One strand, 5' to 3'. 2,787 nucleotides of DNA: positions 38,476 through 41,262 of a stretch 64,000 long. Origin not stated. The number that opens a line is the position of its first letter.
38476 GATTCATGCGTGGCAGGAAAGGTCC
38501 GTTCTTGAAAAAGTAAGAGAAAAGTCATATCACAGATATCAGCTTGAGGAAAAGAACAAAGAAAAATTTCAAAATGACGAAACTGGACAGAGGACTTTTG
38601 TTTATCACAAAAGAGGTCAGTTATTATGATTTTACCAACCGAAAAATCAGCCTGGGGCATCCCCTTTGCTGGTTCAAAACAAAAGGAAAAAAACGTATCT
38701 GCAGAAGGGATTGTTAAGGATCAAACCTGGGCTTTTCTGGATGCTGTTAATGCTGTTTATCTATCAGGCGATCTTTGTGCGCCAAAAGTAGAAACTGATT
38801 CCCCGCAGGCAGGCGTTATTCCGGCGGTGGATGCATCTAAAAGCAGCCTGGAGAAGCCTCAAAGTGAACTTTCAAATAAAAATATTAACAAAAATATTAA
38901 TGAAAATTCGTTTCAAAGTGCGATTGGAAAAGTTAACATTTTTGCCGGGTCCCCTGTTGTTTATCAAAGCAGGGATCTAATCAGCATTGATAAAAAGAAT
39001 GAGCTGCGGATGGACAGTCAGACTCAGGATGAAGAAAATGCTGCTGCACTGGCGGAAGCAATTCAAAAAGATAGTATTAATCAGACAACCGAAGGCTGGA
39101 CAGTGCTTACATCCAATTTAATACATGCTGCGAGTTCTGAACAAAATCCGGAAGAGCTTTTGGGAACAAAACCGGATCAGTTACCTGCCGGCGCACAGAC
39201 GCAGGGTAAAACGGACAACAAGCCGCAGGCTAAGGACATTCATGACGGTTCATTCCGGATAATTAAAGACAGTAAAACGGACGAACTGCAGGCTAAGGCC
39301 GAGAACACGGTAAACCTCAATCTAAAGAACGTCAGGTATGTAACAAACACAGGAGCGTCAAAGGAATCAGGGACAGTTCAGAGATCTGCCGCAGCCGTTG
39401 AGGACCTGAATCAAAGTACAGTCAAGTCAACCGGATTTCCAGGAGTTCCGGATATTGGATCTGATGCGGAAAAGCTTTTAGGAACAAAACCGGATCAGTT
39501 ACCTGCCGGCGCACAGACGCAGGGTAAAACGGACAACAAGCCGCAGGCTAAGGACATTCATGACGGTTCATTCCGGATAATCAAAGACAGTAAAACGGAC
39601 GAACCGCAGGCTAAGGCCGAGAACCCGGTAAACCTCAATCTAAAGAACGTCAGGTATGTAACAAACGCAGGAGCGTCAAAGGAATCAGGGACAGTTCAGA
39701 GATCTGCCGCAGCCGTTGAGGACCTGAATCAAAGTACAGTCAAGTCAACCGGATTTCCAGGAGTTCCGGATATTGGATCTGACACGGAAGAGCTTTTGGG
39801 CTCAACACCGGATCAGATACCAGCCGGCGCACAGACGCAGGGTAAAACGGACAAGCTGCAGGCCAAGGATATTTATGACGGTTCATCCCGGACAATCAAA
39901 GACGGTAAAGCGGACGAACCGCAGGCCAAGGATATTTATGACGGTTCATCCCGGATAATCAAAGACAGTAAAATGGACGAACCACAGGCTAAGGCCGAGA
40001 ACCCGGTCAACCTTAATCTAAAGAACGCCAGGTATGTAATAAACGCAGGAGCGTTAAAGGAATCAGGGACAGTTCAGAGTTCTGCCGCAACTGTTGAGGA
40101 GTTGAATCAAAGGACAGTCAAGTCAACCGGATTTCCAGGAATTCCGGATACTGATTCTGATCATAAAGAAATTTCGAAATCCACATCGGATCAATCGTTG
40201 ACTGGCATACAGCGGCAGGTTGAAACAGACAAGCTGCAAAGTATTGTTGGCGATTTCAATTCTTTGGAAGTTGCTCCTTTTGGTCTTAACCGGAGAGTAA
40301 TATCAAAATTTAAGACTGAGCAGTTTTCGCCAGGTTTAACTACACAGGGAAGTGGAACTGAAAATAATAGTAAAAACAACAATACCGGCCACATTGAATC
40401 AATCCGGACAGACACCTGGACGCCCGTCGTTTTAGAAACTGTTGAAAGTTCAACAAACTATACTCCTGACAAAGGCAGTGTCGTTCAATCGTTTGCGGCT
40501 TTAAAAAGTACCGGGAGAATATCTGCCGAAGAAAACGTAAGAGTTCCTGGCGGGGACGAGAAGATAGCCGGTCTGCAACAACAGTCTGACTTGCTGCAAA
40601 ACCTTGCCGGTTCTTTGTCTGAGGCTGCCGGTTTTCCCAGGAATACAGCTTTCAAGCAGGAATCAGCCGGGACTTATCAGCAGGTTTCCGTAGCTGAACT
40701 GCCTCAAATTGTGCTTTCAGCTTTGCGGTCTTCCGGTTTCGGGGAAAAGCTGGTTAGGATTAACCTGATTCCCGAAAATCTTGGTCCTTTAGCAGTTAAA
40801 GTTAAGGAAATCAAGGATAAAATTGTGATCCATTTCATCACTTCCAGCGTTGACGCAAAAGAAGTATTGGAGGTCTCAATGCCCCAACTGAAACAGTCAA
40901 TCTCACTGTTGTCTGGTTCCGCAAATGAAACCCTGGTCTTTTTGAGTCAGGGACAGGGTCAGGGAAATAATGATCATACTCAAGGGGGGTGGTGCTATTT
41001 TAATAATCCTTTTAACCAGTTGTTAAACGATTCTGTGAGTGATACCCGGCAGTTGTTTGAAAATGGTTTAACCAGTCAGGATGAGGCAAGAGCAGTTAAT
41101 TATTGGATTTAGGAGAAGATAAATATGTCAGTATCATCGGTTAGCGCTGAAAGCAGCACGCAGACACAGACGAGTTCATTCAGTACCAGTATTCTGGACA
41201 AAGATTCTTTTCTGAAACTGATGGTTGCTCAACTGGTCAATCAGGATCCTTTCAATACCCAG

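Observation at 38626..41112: Oversized FliK (828 aa) built from near-identical 318-bp tandem repeats: a possible expanding hook-length ruler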

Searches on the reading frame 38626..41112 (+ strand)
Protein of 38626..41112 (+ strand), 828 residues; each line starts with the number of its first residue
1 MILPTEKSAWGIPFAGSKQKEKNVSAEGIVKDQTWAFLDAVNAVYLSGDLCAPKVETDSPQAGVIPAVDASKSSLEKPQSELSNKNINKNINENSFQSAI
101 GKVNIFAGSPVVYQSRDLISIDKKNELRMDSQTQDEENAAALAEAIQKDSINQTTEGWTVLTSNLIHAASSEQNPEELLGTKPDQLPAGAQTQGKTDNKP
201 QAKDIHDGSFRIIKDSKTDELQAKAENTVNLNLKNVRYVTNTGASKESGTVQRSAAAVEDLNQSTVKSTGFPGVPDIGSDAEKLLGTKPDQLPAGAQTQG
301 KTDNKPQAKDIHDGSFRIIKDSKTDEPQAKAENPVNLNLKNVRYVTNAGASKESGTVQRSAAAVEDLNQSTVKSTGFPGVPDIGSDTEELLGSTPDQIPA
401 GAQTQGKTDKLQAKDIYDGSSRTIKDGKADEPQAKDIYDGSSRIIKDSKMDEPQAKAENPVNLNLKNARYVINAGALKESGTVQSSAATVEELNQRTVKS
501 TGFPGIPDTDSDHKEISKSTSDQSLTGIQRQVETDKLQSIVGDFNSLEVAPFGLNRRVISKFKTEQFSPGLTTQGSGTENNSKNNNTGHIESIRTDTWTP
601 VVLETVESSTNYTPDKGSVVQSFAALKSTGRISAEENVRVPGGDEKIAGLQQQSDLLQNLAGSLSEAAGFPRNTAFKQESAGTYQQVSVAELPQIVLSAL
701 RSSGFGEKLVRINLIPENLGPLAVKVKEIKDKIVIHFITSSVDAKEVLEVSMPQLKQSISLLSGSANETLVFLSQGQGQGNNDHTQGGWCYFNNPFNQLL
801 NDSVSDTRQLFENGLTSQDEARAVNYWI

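Call 4: search_protein_families(library=pfam, proteins=[window:38626-41112:+], max_evalue=0.01)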
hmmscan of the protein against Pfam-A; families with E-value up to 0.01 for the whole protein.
window:38626-41112:+ (828 aa): 2 families
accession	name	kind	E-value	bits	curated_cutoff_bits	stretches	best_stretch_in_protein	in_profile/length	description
PF02120.21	Flg_hook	-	6.8e-09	35.9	29.8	1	709-760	14-65/85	Flagellar hook-length control protein FliK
PF07194.16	P2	-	0.0097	16.4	23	0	464-521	13-69/81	P2 response regulator binding domain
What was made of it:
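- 38626..41112 (+): fliK ORF, 828 aa plus stop. Pfam Flg_hook at 35.9 bits, above the 29.8 cut-off (call 4).
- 40678..40905 (+): C-terminal switch (T3S4 / Flg_hook) core, aa 685-760. Pfam match at aa 709-760 (call 4).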

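Call 6: find_homologous_proteins(query=window:38626-41109:+, max_evalue=0.001)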
Query window:38626-41109:+ (828 aa): 3 proteins with E <= 0.001 among 8000 candidates.
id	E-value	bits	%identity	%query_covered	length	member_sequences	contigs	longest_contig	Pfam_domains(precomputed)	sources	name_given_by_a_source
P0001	0.0e+0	1798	100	100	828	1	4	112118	PF02120.22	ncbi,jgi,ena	-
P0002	0.0e+0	1609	99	66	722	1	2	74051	PF02120.22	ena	-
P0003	3.0e-146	507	45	65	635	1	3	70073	PF02120.22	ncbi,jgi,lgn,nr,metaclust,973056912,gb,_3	ncbi:MAG: Flagellar hook-length control protein-like protein [Desulfotomaculum sp. 46_296]|nr:MAG: F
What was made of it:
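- Tried and rejected: The first protein search returned only the 828-, 722- and 635-aa forms (call 6).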

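Call 7: find_encoding_contigs(protein=window:38626-41109:+, flank=10000, max_places=10)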
Protein window:38626-41109:+ (828 aa): 9 contigs read that carry it; 2 places shown.
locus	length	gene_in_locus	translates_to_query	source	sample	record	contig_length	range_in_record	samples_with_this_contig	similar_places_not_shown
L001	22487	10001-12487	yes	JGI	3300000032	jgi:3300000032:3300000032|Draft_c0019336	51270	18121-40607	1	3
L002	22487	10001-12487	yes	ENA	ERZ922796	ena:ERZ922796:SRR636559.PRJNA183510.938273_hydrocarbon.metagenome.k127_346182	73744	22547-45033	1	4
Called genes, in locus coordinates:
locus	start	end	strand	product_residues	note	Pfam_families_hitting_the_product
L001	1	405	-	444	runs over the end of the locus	PF22638:FlgK_D1, PF06429:Flg_bbr_C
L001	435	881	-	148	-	PF05130:FlgN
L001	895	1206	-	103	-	PF04316:FlgM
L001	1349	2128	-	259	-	PF20560:MotA_N, PF01618:MotA_ExbB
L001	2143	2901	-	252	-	PF13677:MotB_plug, PF00691:OmpA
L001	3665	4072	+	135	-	-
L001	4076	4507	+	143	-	PF00460:Flg_bb_rod (weak), PF06429:Flg_bbr_C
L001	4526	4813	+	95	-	PF02049:FliE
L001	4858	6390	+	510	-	-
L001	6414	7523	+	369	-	PF14842:FliG_N, PF14841:FliG_M, PF14842:FliG_N, PF01706:FliG_C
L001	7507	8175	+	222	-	PF02108:FliH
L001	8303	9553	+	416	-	PF02874:ATP-synt_ab_N, PF00006:ATP-synt_ab, PF18269:T3SS_ATPase_C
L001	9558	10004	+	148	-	PF02050:FliJ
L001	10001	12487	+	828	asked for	PF02120:Flg_hook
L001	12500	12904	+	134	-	PF03963:FlgD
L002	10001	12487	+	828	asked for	PF02120:Flg_hook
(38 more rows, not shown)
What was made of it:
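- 38626..41112 (+): Lies between fliJ and flgD (calls 4, 7).
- The same pipeline (contig names k127_...) resolved both units in the sister run (call 7).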

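Call 9: find_encoding_contigs(protein=P0002, flank=10000, max_places=10)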
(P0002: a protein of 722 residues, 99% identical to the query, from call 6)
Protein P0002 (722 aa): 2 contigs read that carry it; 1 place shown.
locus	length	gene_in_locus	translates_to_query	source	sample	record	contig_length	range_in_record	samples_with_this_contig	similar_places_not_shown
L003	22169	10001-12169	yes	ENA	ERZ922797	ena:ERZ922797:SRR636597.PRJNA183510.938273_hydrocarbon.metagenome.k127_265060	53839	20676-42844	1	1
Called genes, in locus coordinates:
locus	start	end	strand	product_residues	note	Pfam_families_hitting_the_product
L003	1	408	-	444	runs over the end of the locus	PF22638:FlgK_D1, PF06429:Flg_bbr_C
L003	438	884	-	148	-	PF05130:FlgN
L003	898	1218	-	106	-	PF04316:FlgM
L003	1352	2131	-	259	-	PF20560:MotA_N, PF01618:MotA_ExbB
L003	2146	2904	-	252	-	PF13677:MotB_plug, PF00691:OmpA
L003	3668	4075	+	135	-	-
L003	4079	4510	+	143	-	PF00460:Flg_bb_rod (weak), PF06429:Flg_bbr_C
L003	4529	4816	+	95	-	PF02049:FliE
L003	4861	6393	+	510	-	-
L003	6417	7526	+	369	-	PF14842:FliG_N, PF14841:FliG_M, PF14842:FliG_N, PF01706:FliG_C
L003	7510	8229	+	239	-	PF02108:FliH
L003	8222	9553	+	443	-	PF02874:ATP-synt_ab_N, PF00006:ATP-synt_ab, PF18269:T3SS_ATPase_C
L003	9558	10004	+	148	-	PF02050:FliJ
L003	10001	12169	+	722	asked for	PF02120:Flg_hook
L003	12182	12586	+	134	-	PF03963:FlgD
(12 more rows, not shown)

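Call 10: find_encoding_contigs(protein=P0003, flank=10000, max_places=6)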
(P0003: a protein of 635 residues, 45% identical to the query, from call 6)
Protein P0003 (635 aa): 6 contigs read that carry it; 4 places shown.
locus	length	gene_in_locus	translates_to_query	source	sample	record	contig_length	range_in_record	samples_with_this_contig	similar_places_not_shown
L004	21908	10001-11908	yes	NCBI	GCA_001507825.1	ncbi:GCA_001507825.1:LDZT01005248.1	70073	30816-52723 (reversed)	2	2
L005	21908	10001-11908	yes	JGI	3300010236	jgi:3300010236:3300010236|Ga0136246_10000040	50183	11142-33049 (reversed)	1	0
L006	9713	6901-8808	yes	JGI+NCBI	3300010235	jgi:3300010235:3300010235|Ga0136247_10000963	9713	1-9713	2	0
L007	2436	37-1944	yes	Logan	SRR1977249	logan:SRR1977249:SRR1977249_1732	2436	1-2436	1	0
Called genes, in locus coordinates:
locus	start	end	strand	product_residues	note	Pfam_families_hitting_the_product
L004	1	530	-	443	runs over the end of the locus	PF00460:Flg_bb_rod (weak), PF22638:FlgK_D1, PF06429:Flg_bbr_C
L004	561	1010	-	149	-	PF05130:FlgN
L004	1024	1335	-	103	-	PF04316:FlgM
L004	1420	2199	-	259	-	PF20560:MotA_N, PF01618:MotA_ExbB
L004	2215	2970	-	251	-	PF13677:MotB_plug, PF00691:OmpA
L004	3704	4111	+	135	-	-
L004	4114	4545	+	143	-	PF00460:Flg_bb_rod (weak), PF06429:Flg_bbr_C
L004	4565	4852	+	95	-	PF02049:FliE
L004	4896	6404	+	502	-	PF01514:YscJ_FliF, PF08345:YscJ_FliF_C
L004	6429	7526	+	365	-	PF14842:FliG_N, PF14841:FliG_M, PF14842:FliG_N, PF01706:FliG_C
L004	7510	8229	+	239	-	PF02108:FliH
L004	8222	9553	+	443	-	PF02874:ATP-synt_ab_N, PF00006:ATP-synt_ab, PF18269:T3SS_ATPase_C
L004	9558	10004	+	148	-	PF02050:FliJ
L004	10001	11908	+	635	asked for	PF02120:Flg_hook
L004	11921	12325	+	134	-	PF03963:FlgD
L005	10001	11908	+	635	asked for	PF02120:Flg_hook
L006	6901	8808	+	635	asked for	PF02120:Flg_hook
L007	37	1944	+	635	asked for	PF02120:Flg_hook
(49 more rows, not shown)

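Call 14: find_related_loci(query=P0001, collection=metagenome_contigs, flank=3000)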
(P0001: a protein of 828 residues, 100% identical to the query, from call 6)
Query P0001 (828 aa) in metagenome_contigs; peptide patterns used: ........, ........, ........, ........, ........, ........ (x = any residue, [..] = any of these).
600 stretches matched a pattern, but none encodes a relative of the query by tblastn (E <= 1e-3).

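Call 15: find_related_loci(query=A1, collection=genome_contigs, flank=3000)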
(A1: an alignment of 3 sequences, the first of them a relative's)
Query A1 (828 aa) in genome_contigs; peptide patterns used: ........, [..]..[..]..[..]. (x = any residue, [..] = any of these).
99 stretches matched a pattern; 2 encode a relative of the query (tblastn E <= 1e-3); 2 distinct loci.
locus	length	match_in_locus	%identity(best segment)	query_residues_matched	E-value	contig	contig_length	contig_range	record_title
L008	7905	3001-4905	45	1-828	6e-122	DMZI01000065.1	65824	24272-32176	MAG TPA_asm: Desulfotomaculum sp. isolate UBA7919 contig_549, whole genome shotgun sequence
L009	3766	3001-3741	47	1-499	3e-50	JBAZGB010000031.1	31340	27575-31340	MAG: Eubacteriales bacterium isolate SO_2017_LW3_34 NODE_3478_length_31340_cov_1.334027_LW162_2017, whole genome shotgun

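Call 32: list_cluster_members(proteins=[P0001, P0002])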
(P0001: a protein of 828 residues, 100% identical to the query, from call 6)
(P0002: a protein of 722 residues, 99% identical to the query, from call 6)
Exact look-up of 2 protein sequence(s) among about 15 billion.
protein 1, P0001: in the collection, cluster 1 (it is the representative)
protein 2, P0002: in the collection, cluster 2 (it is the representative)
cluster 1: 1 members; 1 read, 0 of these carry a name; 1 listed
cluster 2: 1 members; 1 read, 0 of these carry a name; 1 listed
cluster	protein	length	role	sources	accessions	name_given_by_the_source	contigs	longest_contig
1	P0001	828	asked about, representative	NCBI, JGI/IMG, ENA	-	-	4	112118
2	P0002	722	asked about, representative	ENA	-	-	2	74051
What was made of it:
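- Tried and rejected: The cluster look-up gave no names or accessions (call 32).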

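Call 38: search_protein_representatives(protein=P0001)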
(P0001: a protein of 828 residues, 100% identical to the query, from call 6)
Query: 828 residues. Proteins with E-value up to 0.001 (for the whole library): 59; up to 1e-10: 11; up to 1e-30: 6. The best 59 are listed.
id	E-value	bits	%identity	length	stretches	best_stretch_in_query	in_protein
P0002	0.0e+00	1609.0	100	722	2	349-828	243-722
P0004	1.5e-129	450.2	62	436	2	454-828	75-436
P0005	3.1e-108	379.7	61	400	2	527-741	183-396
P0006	1.4e-86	308.2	63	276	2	528-724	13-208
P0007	1.2e-68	248.8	73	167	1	664-828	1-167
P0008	3.3e-46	174.6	51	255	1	1-268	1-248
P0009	3.6e-18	81.9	39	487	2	674-828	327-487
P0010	5.7e-15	71.4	37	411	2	674-783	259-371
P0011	5.9e-12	61.4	31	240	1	685-828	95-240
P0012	7.8e-12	61.0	38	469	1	708-828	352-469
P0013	1.7e-11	59.8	33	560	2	683-780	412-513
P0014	1.8e-07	46.5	29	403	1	628-796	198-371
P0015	4.2e-07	45.4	38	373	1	685-783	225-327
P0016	5.0e-07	45.1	27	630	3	685-778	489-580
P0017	9.5e-07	44.2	33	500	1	690-792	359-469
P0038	1.8e-04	36.6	30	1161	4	709-760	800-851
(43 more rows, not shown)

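Call 39: predict_structure(alignment_id=A1)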
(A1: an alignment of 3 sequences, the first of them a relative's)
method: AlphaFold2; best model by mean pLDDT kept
length: 828 residues; sequences in the alignment: 3
mean_pLDDT: 29.0   pTM: 0.23
mean pLDDT of the five models: 29.0, 28.5, 27.8, 26.7, 24.9
residues with pLDDT >= 90: 0; 70-90: 0; 50-70: 68; < 50: 760
segments of 3 or more residues with pLDDT < 50: 1-431, 433-684, 704-706, 716-718, 740-744, 763-828
pLDDT, mean of each block of 10 residues (from residue 1): 25 25 26 28 27 24 23 25 25 25 23 22 25 31 33 31 28 29 27 26 23 24 23 23 22 21 24 27 26 27 28 28 27 24 22 22 22 23 24 26 26 31 33 35 29 28 21 21 22 24 24 27 24 22 23 24 26 26 24 22 21 24 23 28 32 31 26 26 52 62 53 55 58 55 52 55 41 34 33 31 31 32 31
secondary structure, 60 per line:
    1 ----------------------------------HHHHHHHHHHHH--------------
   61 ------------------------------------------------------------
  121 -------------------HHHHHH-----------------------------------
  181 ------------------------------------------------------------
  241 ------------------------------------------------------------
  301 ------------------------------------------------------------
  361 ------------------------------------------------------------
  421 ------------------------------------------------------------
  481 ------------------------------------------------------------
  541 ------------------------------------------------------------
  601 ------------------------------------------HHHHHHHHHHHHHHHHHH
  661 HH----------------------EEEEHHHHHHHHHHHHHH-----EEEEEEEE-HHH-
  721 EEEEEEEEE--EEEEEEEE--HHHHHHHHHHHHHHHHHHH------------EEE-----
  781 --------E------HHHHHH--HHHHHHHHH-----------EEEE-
elements in order (helices of 4 or more, strands of 3 or more residues): H35-46 H140-145 H643-662 E685-688 H689-702 E708-715 E721-729 E732-739 H742-760 E773-775 H796-801 H804-812 E824-827
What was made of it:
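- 38626..39150 (+): Non-repeat N-terminal region (aa 1-175). It has a hydrophobic extreme N-terminus (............) and a candidate gate-recognition motif, F37-L-D-A-V41 (nt 38734-38748). AF2 predicts a helix at aa 35-46 (call 39).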

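Call 45: find_encoding_contigs(protein=P0004, flank=4000, max_places=4)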
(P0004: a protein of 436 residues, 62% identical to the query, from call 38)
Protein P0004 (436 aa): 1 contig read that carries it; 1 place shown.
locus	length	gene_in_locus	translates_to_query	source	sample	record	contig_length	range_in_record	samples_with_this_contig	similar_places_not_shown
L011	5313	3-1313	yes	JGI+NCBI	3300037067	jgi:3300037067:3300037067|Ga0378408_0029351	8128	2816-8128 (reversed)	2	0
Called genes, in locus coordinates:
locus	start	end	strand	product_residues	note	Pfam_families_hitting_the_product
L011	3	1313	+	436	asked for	PF02120:Flg_hook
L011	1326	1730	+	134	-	PF03963:FlgD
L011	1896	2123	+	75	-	PF12611:Flagellar_put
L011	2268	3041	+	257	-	PF22692:LlgE_F_G_D1, PF06429:Flg_bbr_C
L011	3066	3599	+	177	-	PF03748:FliL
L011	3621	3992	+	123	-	PF28396:SepQ_C (weak), PF01052:FliMN_C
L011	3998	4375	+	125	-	PF04347:FliO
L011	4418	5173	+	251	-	PF00813:FliP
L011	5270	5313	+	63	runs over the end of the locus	PF01313:Bac_export_3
